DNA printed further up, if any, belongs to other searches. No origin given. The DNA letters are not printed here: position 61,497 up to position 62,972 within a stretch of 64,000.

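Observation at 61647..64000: SagB-type dehydrogenase without YcaO, NHLP-like peptide and helical-repeat protein: candidate uncharacterised peptide-maturation locus cut by the window edge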

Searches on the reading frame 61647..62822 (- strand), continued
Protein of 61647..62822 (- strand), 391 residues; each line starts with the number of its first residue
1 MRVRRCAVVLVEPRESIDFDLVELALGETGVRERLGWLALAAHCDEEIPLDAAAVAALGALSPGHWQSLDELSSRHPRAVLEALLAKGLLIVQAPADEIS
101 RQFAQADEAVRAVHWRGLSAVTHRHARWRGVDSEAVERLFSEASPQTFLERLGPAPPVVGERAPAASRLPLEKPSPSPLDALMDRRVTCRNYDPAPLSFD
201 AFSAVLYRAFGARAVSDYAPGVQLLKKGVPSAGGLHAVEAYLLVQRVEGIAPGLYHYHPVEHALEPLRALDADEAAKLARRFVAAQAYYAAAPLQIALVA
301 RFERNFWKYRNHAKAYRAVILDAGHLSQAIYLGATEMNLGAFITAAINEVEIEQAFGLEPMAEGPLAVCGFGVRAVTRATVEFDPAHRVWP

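Call 51: predict_structure(protein=window:61647-62822:-)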
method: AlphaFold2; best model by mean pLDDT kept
length: 391 residues; sequences in the alignment: 1
mean_pLDDT: 35.6   pTM: 0.18
mean pLDDT of the five models: 35.6, 30.8, 30.6, 28.4, 27.8
residues with pLDDT >= 90: 0; 70-90: 0; 50-70: 6; < 50: 385
segments of 3 or more residues with pLDDT < 50: 1-133, 142-149, 151-391
pLDDT, mean of each block of 10 residues (from residue 1): 36 43 40 44 36 37 37 37 38 35 38 34 38 49 46 38 30 33 28 34 36 35 38 39 35 29 34 38 34 32 32 29 32 35 40 40 28 25 27 27
secondary structure, 60 per line:
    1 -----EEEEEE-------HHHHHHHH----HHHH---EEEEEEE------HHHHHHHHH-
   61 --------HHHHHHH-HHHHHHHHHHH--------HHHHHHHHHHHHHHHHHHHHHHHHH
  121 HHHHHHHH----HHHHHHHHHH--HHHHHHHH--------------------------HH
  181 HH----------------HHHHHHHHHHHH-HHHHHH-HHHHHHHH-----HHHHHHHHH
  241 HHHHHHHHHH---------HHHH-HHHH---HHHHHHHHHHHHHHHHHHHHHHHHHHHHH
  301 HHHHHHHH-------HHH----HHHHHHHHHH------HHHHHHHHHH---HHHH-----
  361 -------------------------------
elements in order: E6-11 H19-26 H31-34 E38-44 H51-59 H69-75 H77-87 H96-128 H133-142 H145-152 H179-182 H199-210 H212-217 H219-226 H232-250 H260-263 H265-268 H272-308 H323-332 H339-348 H352-355
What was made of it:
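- Tried and rejected: AlphaFold2 on the dehydrogenase without an alignment was useless (pLDDT 35.6, call 51).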

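Call 53: search_protein_families(library=pfam, proteins=[P0108, L049:11201-13414:-, L049:15784-17565:-, L019:575-1180:+, L009:12864-13598:-, L015:18426-19625:+, L015:15468-16796:-, L027:7888-9144:+, L066:5679-6761:+], max_evalue=0.001)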
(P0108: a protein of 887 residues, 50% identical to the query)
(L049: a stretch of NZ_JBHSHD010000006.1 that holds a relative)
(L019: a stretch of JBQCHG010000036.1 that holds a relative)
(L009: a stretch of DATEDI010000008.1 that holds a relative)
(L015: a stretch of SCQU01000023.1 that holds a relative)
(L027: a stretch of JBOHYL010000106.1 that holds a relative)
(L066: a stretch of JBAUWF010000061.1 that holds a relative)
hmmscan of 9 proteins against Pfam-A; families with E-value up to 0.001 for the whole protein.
P0108 (887 aa): 6 families
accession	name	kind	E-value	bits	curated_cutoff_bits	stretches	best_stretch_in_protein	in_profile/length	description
PF24575.1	TPR_Slam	-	3.5e-07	31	35.2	1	414-462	46-94/104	Surface lipoprotein assembly modifier, N-terminal TPR repeats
PF13432.12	TPR_16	-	2e-06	28.6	32.7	1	421-481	3-61/65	Tetratricopeptide repeat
PF13414.12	TPR_11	-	6.3e-05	23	26.8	1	428-459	7-38/42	TPR repeat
PF00515.34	TPR_1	-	0.0002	21.5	27.8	1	419-448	5-34/34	Tetratricopeptide repeat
PF07719.23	TPR_2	-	0.00063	20.1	27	1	419-447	5-33/34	Tetratricopeptide repeat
PF13181.12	TPR_8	-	0.00096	19.6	25.7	1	419-447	5-33/34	Tetratricopeptide repeat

L049:11201-13414:- (737 aa): 2 families
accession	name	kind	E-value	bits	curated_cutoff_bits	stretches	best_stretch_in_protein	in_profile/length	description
PF20256.3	MoCoBD_2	-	4.9e-38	131.7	27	2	63-209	47-184/283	Molybdopterin cofactor-binding domain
PF02738.23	MoCoBD_1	-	1.8e-32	112.8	27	1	330-568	15-241/244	Molybdopterin cofactor-binding domain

L049:15784-17565:- (593 aa): 2 families
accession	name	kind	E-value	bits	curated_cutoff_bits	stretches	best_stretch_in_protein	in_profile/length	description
PF00999.27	Na_H_Exchanger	-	3.9e-50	171.2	26.2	1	18-388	4-371/375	Sodium/hydrogen exchanger, transmembrane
PF03471.22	CorC_HlyC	-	7.2e-08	32.8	27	1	496-569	5-79/81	Transporter associated domain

L019:575-1180:+ (201 aa): 1 family
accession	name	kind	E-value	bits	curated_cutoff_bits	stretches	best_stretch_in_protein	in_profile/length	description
PF01553.26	Acyltransferase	-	3.3e-19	69.4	23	1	49-161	13-131/132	Acyltransferase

L009:12864-13598:- (244 aa): 2 families
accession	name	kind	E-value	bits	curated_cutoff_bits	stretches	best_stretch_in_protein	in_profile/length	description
PF00005.33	ABC_tran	-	1.4e-32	113.6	25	1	23-165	1-135/137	ABC transporter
PF13304.12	AAA_21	-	7.4e-12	46.4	27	1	138-200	237-303/304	AAA domain, putative AbiEii toxin, Type IV TA system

L015:18426-19625:+ (399 aa): 2 families
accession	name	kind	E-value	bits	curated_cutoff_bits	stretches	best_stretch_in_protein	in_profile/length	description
PF00487.30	FA_desaturase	-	2.3e-16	60.8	29.7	1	17-229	2-233/253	Fatty acid desaturase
PF01610.23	DDE_Tnp_ISL3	-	0.00066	20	23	1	310-395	112-197/240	Transposase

L015:15468-16796:- (442 aa): 4 families
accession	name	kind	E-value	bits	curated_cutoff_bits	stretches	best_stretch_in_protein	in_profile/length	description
PF09822.16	ABC_transp_aux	-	1.5e-18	67.5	34.7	1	145-374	4-271/288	ABC-type uncharacterized transport system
PF14258.12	DUF4350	-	2.2e-07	31.7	30.4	1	155-383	3-179/181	Domain of unknown function (DUF4350)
PF23357.1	DUF7088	-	1.9e-06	28.4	27.8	1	41-110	6-79/105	Domain of unknown function (DUF7088)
PF03345.20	OST48_N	-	1.1e-05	25.4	36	1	193-387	50-245/246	OST48, N-terminal domain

L027:7888-9144:+ (418 aa): 3 families
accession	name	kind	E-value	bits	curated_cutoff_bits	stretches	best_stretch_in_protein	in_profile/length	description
PF02801.28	Ketoacyl-synt_C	-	1.3e-28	99.8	20.8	1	265-373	4-118/119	Beta-ketoacyl synthase, C-terminal domain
PF00109.32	ketoacyl-synt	-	2.8e-25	89.8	20.8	1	27-254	5-247/252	Beta-ketoacyl synthase, N-terminal domain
PF00108.29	Thiolase_N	-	0.00034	20.5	26.4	0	161-213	61-115/260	Thiolase, N-terminal domain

L066:5679-6761:+ (360 aa): 2 families
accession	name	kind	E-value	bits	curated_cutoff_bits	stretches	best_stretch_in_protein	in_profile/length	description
PF00990.26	GGDEF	-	4.7e-32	111.4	23.8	1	201-353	2-159/161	Diguanylate cyclase, GGDEF domain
PF00027.35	cNMP_binding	-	3.5e-16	59.4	27.5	1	62-144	2-87/89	Cyclic nucleotide-binding domain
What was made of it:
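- On XC_0250/XC_0249 module: Pfam gives cNMP_binding + GGDEF (call 53).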

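Call 56: search_protein_representatives(protein=window:61647-62822:-)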
Query: 391 residues. Proteins with E-value up to 0.001 (for the whole library): 10131; up to 1e-10: 4476; up to 1e-30: 311. The best 150 are listed.
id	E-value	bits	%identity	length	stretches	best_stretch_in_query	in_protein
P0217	9.4e-127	439.7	75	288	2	1-171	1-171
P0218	2.0e-116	405.7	53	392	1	1-391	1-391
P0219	1.5e-115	402.9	54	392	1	3-390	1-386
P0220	2.3e-115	402.2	53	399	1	1-390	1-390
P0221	3.4e-106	372.0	51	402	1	1-391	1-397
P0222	2.6e-105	369.1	50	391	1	3-390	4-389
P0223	3.9e-104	365.3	50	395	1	3-388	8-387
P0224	3.2e-102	359.0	49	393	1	1-391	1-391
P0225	1.1e-100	354.0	47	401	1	2-391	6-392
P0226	2.9e-99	349.2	48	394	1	1-390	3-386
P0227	1.0e-98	347.4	48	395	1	2-391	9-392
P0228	1.5e-98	346.9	61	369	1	44-338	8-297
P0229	4.8e-98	345.2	47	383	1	1-390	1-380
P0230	4.8e-98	345.2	48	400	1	2-390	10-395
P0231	1.7e-96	340.2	45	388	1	1-390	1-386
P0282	3.2e-61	224.0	36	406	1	6-385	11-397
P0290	4.5e-59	217.0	35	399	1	4-375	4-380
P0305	5.0e-57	210.2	34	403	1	3-390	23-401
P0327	9.4e-54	199.4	37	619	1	16-374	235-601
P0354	7.8e-51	189.8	31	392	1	3-372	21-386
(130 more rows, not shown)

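Call 66: predict_structure(alignment_id=A2)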
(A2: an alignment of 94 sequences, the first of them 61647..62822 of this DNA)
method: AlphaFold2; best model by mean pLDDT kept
length: 391 residues; sequences in the alignment: 94
mean_pLDDT: 97.3   pTM: 0.93
mean pLDDT of the five models: 97.3, 97.1, 96.6, 96.1, 95.9
residues with pLDDT >= 90: 381; 70-90: 10; 50-70: 0; < 50: 0
segments of 3 or more residues with pLDDT < 50: none
pLDDT, mean of each block of 10 residues (from residue 1): 98 97 97 97 98 98 98 98 98 98 98 98 98 92 92 96 97 98 98 98 99 97 96 94 99 99 99 98 98 99 96 97 98 98 98 98 98 97 96 81
secondary structure, 60 per line:
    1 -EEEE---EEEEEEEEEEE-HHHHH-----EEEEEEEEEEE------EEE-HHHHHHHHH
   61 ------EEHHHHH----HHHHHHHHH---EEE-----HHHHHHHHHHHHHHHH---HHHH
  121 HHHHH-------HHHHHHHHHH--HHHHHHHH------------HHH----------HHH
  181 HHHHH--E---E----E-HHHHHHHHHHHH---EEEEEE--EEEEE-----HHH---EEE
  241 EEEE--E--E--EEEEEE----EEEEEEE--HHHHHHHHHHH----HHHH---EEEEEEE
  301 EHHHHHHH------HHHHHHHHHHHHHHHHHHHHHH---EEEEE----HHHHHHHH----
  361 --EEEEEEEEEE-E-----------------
elements in order: E2-5 E9-19 H21-25 E31-41 E48-50 H52-60 H69-73 H78-86 E90-92 H98-113 H117-125 H133-142 H145-152 H178-185 H199-210 E214-219 E222-226 E238-244 E253-258 E263-269 H272-282 H287-290 E294-301 H302-308 H315-336 E340-344 H349-356 E363-372
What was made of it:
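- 61647..62822 (-): Two-domain FMN dehydrogenase (TIGR04511). Residues 1-95 form a beta-sheet plus three-helix domain, 98-152 a helical linker, and about 178-391 a SagB/nitroreductase domain with the RRVTCRN FMN motif and an invariant W307-K308-Y309. The AlphaFold2 model has pLDDT 97.3 (call 66).
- On TIGR04511 putative peptide maturation dehydrogenase: The whole chain models at pLDDT 97 (call 66).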

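Call 67: search_protein_families(library=padloc, proteins=[window:61647-62822:-, L001:6559-9216:+, L001:4793-5821:+], max_evalue=0.01)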
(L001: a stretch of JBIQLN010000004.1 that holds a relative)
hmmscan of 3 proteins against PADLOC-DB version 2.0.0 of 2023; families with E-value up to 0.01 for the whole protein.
window:61647-62822:- (391 aa): 0 families

L001:6559-9216:+ (885 aa): 2 families
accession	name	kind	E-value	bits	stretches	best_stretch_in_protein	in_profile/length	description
PDLC00766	PycC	-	0.007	13.8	0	24-73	45-93/232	Pycsar cyclase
PDLC02367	PycC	-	0.0084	13.6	0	24-71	45-91/226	-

L001:4793-5821:+ (342 aa): 3 families
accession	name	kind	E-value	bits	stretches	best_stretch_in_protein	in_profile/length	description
PDLC00731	Effector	-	4.3e-06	23.9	1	36-131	35-129/306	TIR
PDLC02371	PycTIR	-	6.7e-05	20.4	1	37-130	33-125/288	-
PDLC00732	Effector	-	0.0029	14.6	1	37-129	32-123/301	TIR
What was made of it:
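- On Known anti-phage defence systems (PADLOC): Only marginal hits (PycC at E 0.007; the cNMP domain to Pycsar effector models at E 4e-6), which reflect shared domains (call 67).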

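Call 69: fold_search(model_id=the predicted structure, library=pdb)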
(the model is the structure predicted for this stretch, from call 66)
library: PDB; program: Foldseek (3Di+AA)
matches with E <= 10: 230; with E <= 0.001: 185
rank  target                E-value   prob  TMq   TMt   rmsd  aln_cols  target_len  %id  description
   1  8pz5_A                1.6e-16  1.00  0.48  0.41  17.6       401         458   22  Structure of ThcOx, solved at wavelength 3.099 A (released 2023-10-25)
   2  7ly7_B                2.2e-16  1.00  0.49  0.58   9.4       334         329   20  Crystal structure of the elongation module of the bacillamide NRPS, BmdB, in complex with the oxidase BmdC (released 2022-02-02)
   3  5lq4_B                2.8e-16  1.00  0.48  0.41  18.1       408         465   21  The Structure of ThcOx, the First Oxidase Protein from the Cyanobactin Pathways (released 2016-11-09)
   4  5lq4_A                4.6e-16  1.00  0.48  0.41  18.0       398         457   22  The Structure of ThcOx, the First Oxidase Protein from the Cyanobactin Pathways (released 2016-11-09)
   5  7ly4_A                4.9e-15  1.00  0.51  0.61   9.7       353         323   18  Cryo-EM structure of the elongation module of the bacillamide NRPS, BmdB, in complex with the oxidase, BmdC (released 2022-02-02)
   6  6grh_C                1.2e-13  1.00  0.46  0.65   7.3       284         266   21  E. coli Microcin synthetase McbBCD complex with truncated pro-MccB17 bound (released 2019-01-30)
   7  6gos_C                1.6e-13  1.00  0.46  0.65   6.9       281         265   21  E. coli Microcin synthetase McbBCD complex with pro-MccB17 bound (released 2019-01-30)
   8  3hj9_B                4.2e-12  1.00  0.40  0.72  14.3       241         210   23  Crystal structure of a putative nitroreductase (reut_a1228) from ralstonia eutropha jmp134 at 2.00 A resolution (released 2009-06-16)
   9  7ly5_B                6.6e-12  1.00  0.43  0.87   2.9       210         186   23  Proteolyzed crystal structure of the bacillamide NRPS, BmdB, in complex with the oxidase BmdC (released 2022-02-02)
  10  3hj9_A                9.8e-12  1.00  0.42  0.74  14.1       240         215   25  Crystal structure of a putative nitroreductase (reut_a1228) from ralstonia eutropha jmp134 at 2.00 A resolution (released 2009-06-16)
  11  3hoi                  3.4e-11  1.00  0.41  0.81   8.0       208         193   21  Crystal structure of FMN-dependent nitroreductase BF3017 from Bacteroides fragilis NCTC 9343 (YP_212631.1) from Bacteroi (released 2009-06-23)
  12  3eo7                  4.2e-11  1.00  0.42  0.34   2.7       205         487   21  Crystal structure of a putative nitroreductase (ava_2154) from anabaena variabilis atcc 29413 at 1.80 A resolution (released 2008-10-28)
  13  8cqs_B                5.0e-11  1.00  0.41  0.80   7.8       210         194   20  Flavin mononucleotide-dependent nitroreductase B.thetaiotaomicron (BT_0217) (released 2024-03-27)
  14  8cqs_A                7.4e-11  1.00  0.40  0.80   3.1       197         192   21  Flavin mononucleotide-dependent nitroreductase B.thetaiotaomicron (BT_0217) (released 2024-03-27)
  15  3e10_B                5.1e-07  1.00  0.34  0.75   5.0       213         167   17  Crystal structure of Putative NADH Oxidase (NP_348178.1) from CLOSTRIDIUM ACETOBUTYLICUM at 1.40 A resolution (released 2008-08-12)
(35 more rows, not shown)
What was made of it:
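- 61647..62822 (-): Foldseek top hits are ThcOx, BmdC and McbC (call 69).
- The ThcOx alignment spans about 400 columns, beyond the roughly 200-residue flavin domain (calls 66, 69).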

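Call 76: find_encoding_contigs(protein=P0354, flank=8000, max_places=3)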
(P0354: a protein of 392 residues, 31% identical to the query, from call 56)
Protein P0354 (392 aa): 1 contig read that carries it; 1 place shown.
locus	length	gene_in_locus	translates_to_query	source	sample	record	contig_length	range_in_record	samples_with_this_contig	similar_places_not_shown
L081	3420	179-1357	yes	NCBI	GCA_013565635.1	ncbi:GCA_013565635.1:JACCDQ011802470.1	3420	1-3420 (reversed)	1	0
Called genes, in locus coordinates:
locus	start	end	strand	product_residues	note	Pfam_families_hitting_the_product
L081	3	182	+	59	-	?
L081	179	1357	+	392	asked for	PF00881:Nitroreductase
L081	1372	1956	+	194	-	-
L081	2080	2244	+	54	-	-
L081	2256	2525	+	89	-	PF13670:PepSY_2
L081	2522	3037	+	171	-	PF01292:Ni_hydr_CYTB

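Call 77: find_encoding_contigs(protein=P0305, flank=8000, max_places=3)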
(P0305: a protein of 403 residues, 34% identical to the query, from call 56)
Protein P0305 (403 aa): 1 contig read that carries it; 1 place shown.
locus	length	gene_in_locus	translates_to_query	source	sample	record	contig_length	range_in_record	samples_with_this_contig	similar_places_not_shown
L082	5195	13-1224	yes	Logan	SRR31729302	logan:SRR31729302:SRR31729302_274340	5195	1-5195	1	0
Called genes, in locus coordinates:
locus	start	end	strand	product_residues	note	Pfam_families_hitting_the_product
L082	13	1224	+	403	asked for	PF00881:Nitroreductase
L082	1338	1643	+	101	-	-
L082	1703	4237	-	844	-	PF13431:TPR_17 (faint)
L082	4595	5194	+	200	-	?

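Call 78: find_encoding_contigs(protein=P0290, flank=9000, max_places=3)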
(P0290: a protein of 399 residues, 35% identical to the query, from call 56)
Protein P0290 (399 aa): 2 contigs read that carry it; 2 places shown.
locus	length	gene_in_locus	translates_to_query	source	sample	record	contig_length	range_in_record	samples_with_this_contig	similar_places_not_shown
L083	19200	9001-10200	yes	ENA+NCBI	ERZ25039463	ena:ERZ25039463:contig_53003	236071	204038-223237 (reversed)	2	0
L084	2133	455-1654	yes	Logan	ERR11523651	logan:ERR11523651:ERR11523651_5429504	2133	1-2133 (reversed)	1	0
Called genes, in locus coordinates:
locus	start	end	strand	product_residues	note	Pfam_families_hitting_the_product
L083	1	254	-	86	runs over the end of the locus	-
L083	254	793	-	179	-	-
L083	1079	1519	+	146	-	-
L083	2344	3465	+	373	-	PF13229:Beta_helix, PF17161:DUF5123 (weak)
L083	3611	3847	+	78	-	-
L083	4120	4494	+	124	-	PF05973:Gp49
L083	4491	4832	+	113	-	PF13744:HTH_37, PF13560:HTH_31 (weak), PF01381:HTH_3 (faint)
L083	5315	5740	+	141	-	PF01527:HTH_Tnp_1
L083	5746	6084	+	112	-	PF05717:TnpB_IS66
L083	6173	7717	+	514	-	PF13007:LZ_Tnp_IS66, PF13005:zf-IS66, PF03050:DDE_Tnp_IS66, PF13817:DDE_Tnp_IS66_C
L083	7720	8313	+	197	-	PF07929:PRiA4_ORF3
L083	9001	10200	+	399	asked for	PF00881:Nitroreductase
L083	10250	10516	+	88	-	-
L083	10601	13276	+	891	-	PF00211:Guanylate_cyc (weak), PF13191:AAA_16 (weak), PF07719:TPR_2 (faint), PF13424:TPR_12 (faint)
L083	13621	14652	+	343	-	PF01548:DEDD_Tnp_IS110, PF02371:Transposase_20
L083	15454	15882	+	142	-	-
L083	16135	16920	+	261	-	PF13478:XdhC_C, PF04945:YHS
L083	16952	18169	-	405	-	PF02515:CoA_transf_3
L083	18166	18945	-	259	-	PF00378:ECH_1, PF16113:ECH_2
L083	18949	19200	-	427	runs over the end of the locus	PF06808:DctM, PF03600:CitMHS (weak)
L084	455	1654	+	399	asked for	PF00881:Nitroreductase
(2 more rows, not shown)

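Call 79: find_encoding_contigs(protein=P0282, flank=9000, max_places=3)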
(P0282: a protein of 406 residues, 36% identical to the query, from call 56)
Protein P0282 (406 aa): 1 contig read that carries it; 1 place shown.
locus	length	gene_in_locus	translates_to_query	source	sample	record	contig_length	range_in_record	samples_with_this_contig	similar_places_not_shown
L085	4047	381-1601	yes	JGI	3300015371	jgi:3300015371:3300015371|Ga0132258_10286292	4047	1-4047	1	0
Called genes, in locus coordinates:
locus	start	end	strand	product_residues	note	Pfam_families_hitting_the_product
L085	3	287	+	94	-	?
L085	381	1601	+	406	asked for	PF00881:Nitroreductase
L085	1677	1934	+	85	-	-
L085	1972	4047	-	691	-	?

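Call 80: find_encoding_contigs(protein=P0327, flank=9000, max_places=3)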
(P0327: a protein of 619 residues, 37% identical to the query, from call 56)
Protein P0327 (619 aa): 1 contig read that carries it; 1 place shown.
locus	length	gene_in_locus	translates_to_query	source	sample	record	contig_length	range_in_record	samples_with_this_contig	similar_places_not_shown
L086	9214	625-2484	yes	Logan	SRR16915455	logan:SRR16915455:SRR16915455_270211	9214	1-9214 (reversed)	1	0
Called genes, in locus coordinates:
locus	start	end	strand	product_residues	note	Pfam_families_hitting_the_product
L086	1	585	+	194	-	?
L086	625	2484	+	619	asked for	PF12833:HTH_18, PF00165:HTH_AraC (weak), PF00881:Nitroreductase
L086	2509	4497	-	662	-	PF13432:TPR_16 (weak), PF13414:TPR_11, PF13432:TPR_16, PF13432:TPR_16, PF14559:TPR_19, PF14559:TPR_19, PF00685:Sulfotransfer_1, PF13469:Sulfotransfer_3, +27 more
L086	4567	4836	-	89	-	-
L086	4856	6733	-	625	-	PF00082:Peptidase_S8, PF18047:PatG_D, PF18065:PatG_C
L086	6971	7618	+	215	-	PF13489:Methyltransf_23, PF01728:FtsJ (weak), PF13847:Methyltransf_31 (weak), PF08241:Methyltransf_11, PF08242:Methyltransf_12, PF13649:Methyltransf_25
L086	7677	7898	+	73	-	-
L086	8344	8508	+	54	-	-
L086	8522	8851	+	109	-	-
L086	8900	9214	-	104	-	?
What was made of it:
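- Tried and rejected: L086, an AraC-nitroreductase fusion in a PatG-type cluster, and L081, a short contig, were set aside as uninformative about this cassette (calls 76, 80).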
